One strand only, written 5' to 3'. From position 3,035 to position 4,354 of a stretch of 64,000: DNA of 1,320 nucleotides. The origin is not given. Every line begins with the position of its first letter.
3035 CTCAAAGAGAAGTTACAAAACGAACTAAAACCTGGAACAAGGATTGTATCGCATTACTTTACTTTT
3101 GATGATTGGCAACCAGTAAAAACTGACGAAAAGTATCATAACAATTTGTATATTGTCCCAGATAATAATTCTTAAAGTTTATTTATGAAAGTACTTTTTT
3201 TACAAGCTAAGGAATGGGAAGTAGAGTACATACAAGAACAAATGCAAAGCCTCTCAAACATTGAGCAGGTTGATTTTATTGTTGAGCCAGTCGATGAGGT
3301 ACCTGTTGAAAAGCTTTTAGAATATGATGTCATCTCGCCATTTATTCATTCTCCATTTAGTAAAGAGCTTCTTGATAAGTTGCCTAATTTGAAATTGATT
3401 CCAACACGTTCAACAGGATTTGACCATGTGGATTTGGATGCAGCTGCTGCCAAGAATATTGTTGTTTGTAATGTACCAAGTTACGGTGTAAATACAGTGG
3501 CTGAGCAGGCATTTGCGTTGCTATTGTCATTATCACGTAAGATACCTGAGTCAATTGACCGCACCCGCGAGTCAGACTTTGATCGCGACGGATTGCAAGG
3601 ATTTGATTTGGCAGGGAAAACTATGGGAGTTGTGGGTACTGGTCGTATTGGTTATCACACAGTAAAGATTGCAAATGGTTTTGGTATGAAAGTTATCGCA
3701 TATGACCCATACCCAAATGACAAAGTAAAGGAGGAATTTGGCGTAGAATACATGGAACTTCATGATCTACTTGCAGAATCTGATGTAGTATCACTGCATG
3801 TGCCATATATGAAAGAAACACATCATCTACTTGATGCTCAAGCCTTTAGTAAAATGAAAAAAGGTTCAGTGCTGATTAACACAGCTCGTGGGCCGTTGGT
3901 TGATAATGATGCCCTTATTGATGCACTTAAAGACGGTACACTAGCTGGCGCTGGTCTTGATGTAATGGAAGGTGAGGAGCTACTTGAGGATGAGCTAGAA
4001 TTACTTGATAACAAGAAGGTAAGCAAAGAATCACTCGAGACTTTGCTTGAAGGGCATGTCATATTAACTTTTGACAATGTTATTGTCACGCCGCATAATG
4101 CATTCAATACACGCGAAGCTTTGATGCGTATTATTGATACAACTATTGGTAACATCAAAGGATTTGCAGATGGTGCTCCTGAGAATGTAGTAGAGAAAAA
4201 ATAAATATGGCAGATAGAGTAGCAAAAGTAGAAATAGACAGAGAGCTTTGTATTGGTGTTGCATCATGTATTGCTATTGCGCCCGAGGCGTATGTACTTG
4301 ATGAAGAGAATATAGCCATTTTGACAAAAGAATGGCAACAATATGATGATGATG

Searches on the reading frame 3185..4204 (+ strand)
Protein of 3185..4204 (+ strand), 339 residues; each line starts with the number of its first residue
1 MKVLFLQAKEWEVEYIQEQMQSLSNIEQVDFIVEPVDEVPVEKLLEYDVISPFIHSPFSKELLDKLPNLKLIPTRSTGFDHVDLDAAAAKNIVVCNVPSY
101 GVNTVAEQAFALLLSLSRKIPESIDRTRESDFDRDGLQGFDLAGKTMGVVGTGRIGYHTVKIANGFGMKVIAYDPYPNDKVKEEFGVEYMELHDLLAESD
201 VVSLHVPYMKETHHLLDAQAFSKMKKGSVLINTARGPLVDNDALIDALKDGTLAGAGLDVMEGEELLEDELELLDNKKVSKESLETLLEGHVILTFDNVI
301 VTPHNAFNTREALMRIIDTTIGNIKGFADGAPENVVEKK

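Call 55: search_protein_families(library=pfam, proteins=[window:3185-4204:+], max_evalue=0.00001)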
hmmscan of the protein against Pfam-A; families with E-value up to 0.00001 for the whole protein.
window:3185-4204:+ (339 aa): 2 families
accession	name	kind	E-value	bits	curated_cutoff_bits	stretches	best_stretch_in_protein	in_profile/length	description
PF02826.25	2-Hacid_dh_C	-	8.6e-61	204.8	25.1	1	110-306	1-178/178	D-isomer specific 2-hydroxyacid dehydrogenase, NAD binding domain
PF00389.36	2-Hacid_dh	-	4.6e-29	101.2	24.6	1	12-336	11-133/134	D-isomer specific 2-hydroxyacid dehydrogenase, catalytic domain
